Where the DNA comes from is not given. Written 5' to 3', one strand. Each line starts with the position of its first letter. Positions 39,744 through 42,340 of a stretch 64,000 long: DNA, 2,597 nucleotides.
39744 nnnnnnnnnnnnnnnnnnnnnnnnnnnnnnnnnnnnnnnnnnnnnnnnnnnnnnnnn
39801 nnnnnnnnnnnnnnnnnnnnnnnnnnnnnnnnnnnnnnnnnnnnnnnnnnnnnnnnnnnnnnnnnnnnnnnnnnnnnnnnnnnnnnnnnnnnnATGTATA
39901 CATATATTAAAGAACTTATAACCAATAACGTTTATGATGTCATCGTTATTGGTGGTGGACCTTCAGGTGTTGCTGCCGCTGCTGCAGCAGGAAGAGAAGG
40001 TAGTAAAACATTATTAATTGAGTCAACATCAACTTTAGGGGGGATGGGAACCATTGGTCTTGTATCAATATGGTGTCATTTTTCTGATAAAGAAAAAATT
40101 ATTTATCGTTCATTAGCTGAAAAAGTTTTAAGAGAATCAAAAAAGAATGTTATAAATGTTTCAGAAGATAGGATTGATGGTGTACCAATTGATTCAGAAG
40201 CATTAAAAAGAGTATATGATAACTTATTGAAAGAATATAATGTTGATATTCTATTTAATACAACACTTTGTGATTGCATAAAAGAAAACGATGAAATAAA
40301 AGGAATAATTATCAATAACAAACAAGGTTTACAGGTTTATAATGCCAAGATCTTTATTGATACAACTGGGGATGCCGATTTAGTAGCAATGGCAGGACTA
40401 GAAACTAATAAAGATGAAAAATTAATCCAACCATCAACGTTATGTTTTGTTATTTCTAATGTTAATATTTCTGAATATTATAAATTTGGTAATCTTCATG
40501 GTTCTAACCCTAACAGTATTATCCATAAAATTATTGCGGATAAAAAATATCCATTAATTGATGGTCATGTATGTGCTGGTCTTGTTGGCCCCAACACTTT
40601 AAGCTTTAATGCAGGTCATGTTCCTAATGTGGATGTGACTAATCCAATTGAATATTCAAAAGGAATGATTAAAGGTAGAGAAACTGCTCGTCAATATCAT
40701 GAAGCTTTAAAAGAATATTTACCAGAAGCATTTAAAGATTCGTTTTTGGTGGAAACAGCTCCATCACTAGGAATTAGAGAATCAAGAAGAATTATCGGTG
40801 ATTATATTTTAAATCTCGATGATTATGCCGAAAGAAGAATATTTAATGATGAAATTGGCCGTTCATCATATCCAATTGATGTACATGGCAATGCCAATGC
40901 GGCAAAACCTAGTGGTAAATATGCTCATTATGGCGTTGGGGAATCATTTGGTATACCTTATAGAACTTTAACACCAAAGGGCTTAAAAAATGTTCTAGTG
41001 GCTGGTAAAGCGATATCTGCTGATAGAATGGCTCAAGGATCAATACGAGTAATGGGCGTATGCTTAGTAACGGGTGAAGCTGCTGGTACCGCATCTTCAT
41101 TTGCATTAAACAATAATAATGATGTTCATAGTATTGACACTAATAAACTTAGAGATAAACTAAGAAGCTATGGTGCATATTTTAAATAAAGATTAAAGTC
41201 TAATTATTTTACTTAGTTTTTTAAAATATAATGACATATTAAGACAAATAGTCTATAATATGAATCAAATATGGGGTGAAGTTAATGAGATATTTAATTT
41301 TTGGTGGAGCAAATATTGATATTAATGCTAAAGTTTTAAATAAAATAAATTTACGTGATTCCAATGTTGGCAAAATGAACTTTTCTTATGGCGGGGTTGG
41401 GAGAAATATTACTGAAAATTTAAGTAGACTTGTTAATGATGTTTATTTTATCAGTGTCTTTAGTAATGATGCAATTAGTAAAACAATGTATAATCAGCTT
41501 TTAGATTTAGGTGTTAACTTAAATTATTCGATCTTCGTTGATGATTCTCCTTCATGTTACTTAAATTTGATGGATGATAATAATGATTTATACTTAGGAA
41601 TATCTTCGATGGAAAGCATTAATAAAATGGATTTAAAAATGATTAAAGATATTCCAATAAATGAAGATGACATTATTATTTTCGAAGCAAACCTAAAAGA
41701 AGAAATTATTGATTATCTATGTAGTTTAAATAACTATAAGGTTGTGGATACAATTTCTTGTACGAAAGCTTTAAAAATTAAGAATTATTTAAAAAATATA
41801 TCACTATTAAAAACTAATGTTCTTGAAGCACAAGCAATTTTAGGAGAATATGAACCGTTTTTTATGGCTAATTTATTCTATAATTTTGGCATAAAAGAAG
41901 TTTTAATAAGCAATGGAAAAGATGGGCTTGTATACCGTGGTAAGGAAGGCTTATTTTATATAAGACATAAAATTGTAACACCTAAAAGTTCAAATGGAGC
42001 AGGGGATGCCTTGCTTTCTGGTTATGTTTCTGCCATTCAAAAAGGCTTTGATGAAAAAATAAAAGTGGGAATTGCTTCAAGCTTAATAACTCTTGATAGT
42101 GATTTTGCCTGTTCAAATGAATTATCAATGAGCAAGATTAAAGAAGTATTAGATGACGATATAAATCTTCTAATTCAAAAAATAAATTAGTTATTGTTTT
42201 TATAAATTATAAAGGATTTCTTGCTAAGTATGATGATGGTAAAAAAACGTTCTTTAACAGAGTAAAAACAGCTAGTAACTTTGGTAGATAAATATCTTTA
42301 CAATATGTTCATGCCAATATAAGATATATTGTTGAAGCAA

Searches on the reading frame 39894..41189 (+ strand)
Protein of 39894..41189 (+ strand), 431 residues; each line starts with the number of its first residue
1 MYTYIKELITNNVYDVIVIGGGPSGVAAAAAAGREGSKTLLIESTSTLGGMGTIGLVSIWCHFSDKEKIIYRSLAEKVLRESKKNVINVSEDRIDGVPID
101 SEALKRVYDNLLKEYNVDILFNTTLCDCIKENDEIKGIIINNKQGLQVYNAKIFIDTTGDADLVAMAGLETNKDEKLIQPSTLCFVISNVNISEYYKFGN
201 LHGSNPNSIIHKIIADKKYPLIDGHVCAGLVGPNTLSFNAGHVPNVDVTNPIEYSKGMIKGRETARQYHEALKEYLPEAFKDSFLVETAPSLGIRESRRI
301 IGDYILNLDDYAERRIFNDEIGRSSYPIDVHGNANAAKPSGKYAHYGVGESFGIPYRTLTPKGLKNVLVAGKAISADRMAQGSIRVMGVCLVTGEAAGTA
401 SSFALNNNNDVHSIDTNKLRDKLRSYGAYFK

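Call 10: search_protein_families(library=pfam, proteins=[window:39894-41189:+], max_evalue=0.01)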
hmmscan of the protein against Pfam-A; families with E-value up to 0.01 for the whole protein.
window:39894-41189:+ (431 aa): 11 families
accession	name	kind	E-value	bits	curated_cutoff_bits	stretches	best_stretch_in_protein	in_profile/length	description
PF12831.13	FAD_oxidored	-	8e-105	351.9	27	1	15-423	1-416/416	FAD dependent oxidoreductase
PF01946.23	Thi4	-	1.6e-10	41.1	26.2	1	3-147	7-144/235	Thi4 family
PF00890.30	FAD_binding_2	-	9.8e-09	35.3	20.4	1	15-50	1-36/414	FAD binding domain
PF07992.20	Pyr_redox_2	-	3e-08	33.9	26.1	1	14-89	1-70/291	Pyridine nucleotide-disulphide oxidoreductase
PF01134.28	GIDA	-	4.5e-08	33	22.1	1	15-170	1-161/391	Glucose inhibited division protein A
PF03486.20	HI0933_like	-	1.2e-06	28.6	50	1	15-49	2-36/244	HI0933-like protein Rossmann domain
PF01266.30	DAO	-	3.8e-05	23.8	27.9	1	15-94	1-58/353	FAD dependent oxidoreductase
PF13450.12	NAD_binding_8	-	4.9e-05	24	21.9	1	18-51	1-34/68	NAD(P)-binding Rossmann-like domain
PF13738.12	Pyr_redox_3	-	0.00034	20.4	30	1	17-162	1-136/305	Pyridine nucleotide-disulphide oxidoreductase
PF00070.33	Pyr_redox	-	0.0005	21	22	0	16-49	2-35/82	Pyridine nucleotide-disulphide oxidoreductase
PF01494.25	FAD_binding_3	-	0.0075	16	22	0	14-46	2-34/349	FAD binding domain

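Call 15: search_solved_structures(query=window:39894-41189:+, max_evalue=0.01)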
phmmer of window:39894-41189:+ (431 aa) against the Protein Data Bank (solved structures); distinct sequences matched with E-value up to 0.01: 73 (the best 60 are shown).
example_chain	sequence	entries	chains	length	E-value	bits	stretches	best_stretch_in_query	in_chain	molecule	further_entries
1ksu_A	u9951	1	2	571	1.6e-06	30.5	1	12-69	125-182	flavocytochrome c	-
1e39_A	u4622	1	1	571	1.9e-06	30.3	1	12-69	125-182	FUMARATE REDUCTASE FLAVOPROTEIN SUBUNIT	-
2b7s_A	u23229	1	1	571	1.9e-06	30.3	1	12-69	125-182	Fumarate reductase flavoprotein subunit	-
1jrx_A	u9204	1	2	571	1.9e-06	30.3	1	12-69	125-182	FLAVOCYTOCHROME C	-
2b7r_A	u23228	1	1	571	1.9e-06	30.3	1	12-69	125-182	Fumarate reductase flavoprotein subunit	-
1p2h_A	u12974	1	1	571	2e-06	30.2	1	12-69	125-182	flavocytochrome c3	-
1jry_A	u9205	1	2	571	2e-06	30.2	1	12-69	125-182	FLAVOCYTOCHROME C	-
1p2e_A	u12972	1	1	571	2e-06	30.2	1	12-69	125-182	flavocytochrome c3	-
1lj1_A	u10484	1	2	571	2e-06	30.2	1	12-69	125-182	flavocytochrome c3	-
1qjd_A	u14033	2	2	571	2e-06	30.2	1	12-69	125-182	FLAVOCYTOCHROME C3 | Fumarate reductase flavoprotein subunit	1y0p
1jrz_A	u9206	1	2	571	2e-06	30.2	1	12-69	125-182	FLAVOCYTOCHROME C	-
1m64_A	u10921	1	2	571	2e-06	30.2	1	12-69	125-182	flavocytochrome c3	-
1kss_A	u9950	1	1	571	2e-06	30.2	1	12-69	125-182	flavocytochrome c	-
1q9i_A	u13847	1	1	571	2.5e-06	29.9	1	12-69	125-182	flavocytochrome c3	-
7u6l_A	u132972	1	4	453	4.7e-06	29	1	14-52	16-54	Amine oxidase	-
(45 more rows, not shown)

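Call 24: search_protein_families(library=ncbifam, proteins=[window:39894-41189:+], max_evalue=0.001)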
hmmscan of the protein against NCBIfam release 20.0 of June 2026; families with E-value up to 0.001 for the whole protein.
window:39894-41189:+ (431 aa): 46 families (the best 25 are shown)
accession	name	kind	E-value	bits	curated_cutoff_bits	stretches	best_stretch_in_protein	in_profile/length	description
TIGR00292.1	TIGR00292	equivalog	6.9e-10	38.6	148.3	1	3-169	11-150/254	sulfide-dependent adenosine diphosphate thiazole synthase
NF009477.0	PRK12843.1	equivalog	1.9e-09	36.6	758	1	6-62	9-65/578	FAD-dependent oxidoreductase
TIGR02032.1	GG-red-SF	subfamily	3e-09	37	158.8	1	14-166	1-153/297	geranylgeranyl reductase family protein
TIGR01292.1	TRX_reduct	equivalog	4e-08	32.4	343.45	1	14-86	1-71/300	thioredoxin-disulfide reductase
NF041160.1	DGGPL_Thplmales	equivalog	4.1e-08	32.5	780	1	13-196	3-196/396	digeranylgeranylglycerophospholipid reductase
NF041080.1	DGGGPL_reductase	equivalog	1.4e-07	30.8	580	1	14-164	2-159/447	digeranylgeranylglycerophospholipid reductase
NF005882.1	PRK07843.1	equivalog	1.5e-07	30.3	788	1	14-61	2-49/547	3-oxosteroid 1-dehydrogenase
TIGR01421.1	gluta_reduc_1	equivalog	2.4e-07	30.4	556.15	1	13-161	2-141/450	glutathione-disulfide reductase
NF053717.1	VnlPnlRedVprA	equivalog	2.5e-07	29.9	600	1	10-53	3-46/481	vinyl phenol reductase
NF003585.0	PRK05249.1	equivalog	2.9e-07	29.5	465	1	12-53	5-46/464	Si-specific NAD(P)(+) transhydrogenase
TIGR01350.1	lipoamide_DH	equivalog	5.4e-07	28.7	408.8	1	14-51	2-38/461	dihydrolipoyl dehydrogenase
NF004789.0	PRK06134.1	subfamily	5.4e-07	28.5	747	1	11-60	10-59/581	FAD-dependent oxidoreductase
TIGR03143.1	AhpF_homolog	hypoth_equivalog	1.3e-06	27.3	687.65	1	10-101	1-89/555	putative alkyl hydroperoxide reductase F subunit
NF009473.0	PRK12835.1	subfamily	2.1e-06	26.5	837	1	11-67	9-65/585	FAD-binding protein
TIGR01372.1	soxA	subfamily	2.2e-06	25.8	1164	1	12-51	167-206/996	sarcosine oxidase subunit alpha family protein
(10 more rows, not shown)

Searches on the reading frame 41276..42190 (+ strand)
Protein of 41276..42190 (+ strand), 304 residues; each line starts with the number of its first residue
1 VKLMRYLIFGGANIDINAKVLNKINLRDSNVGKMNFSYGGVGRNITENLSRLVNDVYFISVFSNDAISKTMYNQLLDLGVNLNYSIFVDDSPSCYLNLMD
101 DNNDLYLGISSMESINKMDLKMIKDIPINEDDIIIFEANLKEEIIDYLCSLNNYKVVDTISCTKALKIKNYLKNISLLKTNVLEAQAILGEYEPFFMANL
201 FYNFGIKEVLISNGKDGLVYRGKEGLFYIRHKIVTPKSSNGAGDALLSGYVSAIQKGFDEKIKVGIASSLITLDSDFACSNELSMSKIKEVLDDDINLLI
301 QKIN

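Call 12: search_protein_families(library=pfam, proteins=[window:41276-42190:+], max_evalue=0.001)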
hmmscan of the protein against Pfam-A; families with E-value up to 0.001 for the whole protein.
window:41276-42190:+ (304 aa): 1 family
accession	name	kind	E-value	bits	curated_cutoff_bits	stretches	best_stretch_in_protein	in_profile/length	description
PF00294.29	PfkB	-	1e-23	84.6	25.8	1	8-257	6-272/302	pfkB family carbohydrate kinase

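Call 24: search_protein_families(library=ncbifam, proteins=[window:41276-42190:+], max_evalue=0.001)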
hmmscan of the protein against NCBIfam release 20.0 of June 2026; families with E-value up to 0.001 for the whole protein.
window:41276-42190:+ (304 aa): 13 families
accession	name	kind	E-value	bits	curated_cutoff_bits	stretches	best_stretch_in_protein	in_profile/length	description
NF007355.0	PRK09850.1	equivalog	2.3e-33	115.6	540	1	7-294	8-308/313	pseudouridine kinase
NF007416.0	PRK09954.1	equivalog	3.6e-21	75.5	561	1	8-273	62-340/362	sugar kinase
TIGR02152.1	D_ribokin_bact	equivalog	2.4e-14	53.4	299.65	1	8-272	3-280/298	ribokinase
TIGR03168.1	1-PFK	subfamily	1.5e-10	40.5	216.4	1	174-273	176-282/305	hexose kinase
TIGR03828.1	pfkB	equivalog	3.5e-10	39.4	292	1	173-269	175-278/305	1-phosphofructokinase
TIGR04382.1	myo_inos_iolC_N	equivalog_domain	4.7e-09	35.9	300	1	167-283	181-299/309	5-dehydro-2-deoxygluconokinase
NF006957.1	PRK09434.1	equivalog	3.3e-06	26.8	450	0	197-256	203-262/302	fructokinase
NF008353.0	PRK11142.1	equivalog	4.4e-06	26.4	341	1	34-269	34-280/307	ribokinase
NF041320.1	pfkB_Halo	equivalog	4.4e-06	26.3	400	1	197-268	199-272/302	1-phosphofructokinase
NF040938.1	KDG_KDGal_kin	equivalog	5e-06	25.8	400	1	168-271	176-282/305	bifunctional 2-dehydro-3-deoxygluconokinase/2-dehydro-3-deoxygalactonokinase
TIGR02198.1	rfaE_dom_I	equivalog_domain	0.00024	20.3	345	0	33-260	42-282/315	D-glycero-beta-D-manno-heptose-7-phosphate kinase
NF041633.1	trifunc_aldol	exception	0.00059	18.4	700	0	25-84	259-318/580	KHG/KDPG aldolase/sugar kinase fusion protein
NF007068.0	PRK09513.1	equivalog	0.00061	19.1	432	0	198-273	209-284/312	1-phosphofructokinase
